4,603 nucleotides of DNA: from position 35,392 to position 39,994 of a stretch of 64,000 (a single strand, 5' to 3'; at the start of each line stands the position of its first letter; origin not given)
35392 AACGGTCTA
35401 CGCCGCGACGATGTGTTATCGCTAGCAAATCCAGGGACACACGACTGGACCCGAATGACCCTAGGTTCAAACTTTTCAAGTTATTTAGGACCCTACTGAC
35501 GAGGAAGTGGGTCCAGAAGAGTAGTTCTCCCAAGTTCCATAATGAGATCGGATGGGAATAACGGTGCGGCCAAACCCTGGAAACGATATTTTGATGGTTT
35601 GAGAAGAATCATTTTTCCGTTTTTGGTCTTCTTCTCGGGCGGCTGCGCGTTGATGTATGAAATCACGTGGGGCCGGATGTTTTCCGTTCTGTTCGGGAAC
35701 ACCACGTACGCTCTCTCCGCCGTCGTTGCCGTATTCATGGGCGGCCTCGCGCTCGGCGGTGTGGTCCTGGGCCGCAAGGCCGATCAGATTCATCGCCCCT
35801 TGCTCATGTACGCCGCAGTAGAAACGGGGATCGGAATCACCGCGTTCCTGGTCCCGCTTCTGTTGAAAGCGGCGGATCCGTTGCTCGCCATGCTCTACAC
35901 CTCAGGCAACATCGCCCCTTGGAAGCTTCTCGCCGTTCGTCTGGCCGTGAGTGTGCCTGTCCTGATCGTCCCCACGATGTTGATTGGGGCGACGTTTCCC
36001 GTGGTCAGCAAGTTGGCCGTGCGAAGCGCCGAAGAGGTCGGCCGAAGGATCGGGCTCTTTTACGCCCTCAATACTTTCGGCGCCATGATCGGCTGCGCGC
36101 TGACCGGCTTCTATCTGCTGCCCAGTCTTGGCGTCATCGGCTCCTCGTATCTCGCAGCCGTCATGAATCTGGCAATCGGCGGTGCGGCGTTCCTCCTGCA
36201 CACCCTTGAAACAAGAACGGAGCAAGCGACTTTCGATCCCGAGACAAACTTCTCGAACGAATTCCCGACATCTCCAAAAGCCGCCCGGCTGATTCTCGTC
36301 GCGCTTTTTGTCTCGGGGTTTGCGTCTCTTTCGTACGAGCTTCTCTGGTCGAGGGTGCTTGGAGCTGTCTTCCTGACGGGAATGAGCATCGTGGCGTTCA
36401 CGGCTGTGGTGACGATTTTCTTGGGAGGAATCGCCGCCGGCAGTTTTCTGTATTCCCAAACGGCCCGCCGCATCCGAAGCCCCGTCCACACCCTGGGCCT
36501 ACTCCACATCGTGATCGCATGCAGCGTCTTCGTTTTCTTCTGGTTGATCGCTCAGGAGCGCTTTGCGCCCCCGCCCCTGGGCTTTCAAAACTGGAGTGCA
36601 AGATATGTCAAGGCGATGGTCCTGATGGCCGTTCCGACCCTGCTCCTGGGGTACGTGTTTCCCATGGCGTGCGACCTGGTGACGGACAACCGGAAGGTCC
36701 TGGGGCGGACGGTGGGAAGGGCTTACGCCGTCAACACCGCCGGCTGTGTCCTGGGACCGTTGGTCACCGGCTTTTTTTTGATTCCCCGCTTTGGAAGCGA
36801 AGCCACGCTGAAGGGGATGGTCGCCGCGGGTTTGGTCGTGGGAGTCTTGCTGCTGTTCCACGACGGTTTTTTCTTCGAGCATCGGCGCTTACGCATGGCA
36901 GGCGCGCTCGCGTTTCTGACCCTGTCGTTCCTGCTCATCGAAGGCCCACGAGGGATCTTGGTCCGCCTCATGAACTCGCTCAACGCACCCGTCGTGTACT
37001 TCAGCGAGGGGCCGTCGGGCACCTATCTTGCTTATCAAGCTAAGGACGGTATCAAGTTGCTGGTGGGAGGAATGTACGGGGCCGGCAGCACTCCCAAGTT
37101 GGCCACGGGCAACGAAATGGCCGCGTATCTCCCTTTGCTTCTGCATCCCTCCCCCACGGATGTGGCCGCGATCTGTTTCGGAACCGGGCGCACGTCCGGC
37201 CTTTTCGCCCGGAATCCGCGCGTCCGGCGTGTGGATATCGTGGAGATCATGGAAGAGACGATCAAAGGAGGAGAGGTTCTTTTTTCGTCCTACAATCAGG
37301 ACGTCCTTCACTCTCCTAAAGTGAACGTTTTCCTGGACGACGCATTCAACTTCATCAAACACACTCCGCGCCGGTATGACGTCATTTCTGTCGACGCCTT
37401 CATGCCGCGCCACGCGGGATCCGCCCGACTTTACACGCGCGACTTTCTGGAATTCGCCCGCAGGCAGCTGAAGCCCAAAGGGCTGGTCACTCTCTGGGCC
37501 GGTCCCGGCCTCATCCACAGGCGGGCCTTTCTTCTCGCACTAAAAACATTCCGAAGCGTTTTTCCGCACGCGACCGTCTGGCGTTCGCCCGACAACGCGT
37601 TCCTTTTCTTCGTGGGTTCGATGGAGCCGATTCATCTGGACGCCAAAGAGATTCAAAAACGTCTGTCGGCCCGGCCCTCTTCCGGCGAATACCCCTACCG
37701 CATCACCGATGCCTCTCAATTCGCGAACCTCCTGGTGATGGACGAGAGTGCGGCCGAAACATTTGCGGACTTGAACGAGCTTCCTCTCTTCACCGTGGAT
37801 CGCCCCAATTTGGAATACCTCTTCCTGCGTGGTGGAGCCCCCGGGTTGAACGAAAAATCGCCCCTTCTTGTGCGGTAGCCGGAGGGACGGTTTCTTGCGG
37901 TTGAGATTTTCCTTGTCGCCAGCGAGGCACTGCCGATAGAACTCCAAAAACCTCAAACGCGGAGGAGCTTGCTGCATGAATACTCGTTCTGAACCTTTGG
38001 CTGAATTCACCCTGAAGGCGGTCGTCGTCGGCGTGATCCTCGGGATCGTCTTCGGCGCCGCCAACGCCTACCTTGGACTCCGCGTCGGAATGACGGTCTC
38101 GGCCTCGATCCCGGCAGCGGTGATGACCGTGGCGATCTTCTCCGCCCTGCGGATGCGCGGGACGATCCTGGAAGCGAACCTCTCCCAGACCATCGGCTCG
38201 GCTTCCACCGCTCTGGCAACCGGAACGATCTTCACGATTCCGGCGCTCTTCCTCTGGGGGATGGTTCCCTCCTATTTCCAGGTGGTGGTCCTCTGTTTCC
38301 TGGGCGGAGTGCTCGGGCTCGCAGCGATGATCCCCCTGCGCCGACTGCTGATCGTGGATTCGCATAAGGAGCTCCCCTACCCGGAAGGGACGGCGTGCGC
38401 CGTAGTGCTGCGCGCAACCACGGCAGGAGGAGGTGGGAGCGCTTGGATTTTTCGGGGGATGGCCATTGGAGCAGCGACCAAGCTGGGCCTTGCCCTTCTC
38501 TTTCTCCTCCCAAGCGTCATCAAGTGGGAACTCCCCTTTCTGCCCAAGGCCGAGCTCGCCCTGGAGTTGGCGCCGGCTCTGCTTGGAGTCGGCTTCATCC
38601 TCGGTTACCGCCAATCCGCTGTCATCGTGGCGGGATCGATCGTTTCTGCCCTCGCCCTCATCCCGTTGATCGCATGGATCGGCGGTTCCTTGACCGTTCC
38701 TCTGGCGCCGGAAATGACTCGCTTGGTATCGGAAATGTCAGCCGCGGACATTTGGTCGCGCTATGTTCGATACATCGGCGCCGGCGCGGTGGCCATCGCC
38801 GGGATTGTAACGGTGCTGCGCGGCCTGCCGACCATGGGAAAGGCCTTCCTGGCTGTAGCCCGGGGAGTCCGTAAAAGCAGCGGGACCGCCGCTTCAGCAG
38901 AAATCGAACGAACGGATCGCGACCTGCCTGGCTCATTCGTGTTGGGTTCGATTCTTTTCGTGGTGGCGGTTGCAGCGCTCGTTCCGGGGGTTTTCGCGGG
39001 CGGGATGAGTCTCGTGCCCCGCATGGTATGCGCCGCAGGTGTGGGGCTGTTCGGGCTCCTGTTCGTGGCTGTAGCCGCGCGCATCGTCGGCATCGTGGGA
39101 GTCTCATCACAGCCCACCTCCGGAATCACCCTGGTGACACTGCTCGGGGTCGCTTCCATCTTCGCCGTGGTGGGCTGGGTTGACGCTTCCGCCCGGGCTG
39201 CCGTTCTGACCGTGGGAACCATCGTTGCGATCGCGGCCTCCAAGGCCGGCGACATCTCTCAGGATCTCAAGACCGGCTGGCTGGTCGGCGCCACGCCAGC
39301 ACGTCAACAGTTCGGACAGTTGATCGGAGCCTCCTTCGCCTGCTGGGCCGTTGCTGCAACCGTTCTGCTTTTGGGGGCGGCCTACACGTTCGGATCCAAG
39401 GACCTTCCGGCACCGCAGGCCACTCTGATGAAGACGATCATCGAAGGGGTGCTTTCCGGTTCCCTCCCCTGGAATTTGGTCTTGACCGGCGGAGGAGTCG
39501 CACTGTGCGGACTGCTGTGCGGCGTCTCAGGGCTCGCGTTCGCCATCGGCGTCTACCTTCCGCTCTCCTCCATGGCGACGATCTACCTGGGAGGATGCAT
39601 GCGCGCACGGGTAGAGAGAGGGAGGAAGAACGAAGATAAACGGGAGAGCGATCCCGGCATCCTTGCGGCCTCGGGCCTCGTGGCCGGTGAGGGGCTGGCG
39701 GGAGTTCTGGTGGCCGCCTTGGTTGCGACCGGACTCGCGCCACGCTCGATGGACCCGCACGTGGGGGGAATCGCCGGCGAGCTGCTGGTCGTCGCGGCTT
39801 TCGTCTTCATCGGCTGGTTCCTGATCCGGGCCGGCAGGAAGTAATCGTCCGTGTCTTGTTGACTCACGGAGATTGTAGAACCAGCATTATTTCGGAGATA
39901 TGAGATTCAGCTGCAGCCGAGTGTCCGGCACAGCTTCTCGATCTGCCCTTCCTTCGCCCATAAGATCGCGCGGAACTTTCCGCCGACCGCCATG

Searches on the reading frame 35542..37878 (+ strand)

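Call 52: search_protein_families(library=pfam, proteins=[window:35542-37878:+], max_evalue=0.00001)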
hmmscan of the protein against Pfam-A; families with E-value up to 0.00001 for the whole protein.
window:35542-37878:+ (778 aa): 2 families
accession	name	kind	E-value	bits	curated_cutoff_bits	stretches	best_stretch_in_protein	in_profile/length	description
PF01564.23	Spermine_synth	-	5.1e-16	59.2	22.9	1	524-678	5-157/186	Spermine/spermidine synthase domain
PF07690.21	MFS_1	-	1.8e-07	30.9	33.4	0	140-376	87-315/347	Major Facilitator Superfamily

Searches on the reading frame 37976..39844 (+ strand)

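Call 52: search_protein_families(library=pfam, proteins=[window:37976-39844:+], max_evalue=0.00001)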
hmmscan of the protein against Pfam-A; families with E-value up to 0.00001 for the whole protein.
window:37976-39844:+ (622 aa): 1 family
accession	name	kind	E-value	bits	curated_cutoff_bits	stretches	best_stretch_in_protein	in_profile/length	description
PF03169.20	OPT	-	8.3e-86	289.4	25.8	1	10-583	1-623/623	OPT oligopeptide transporter protein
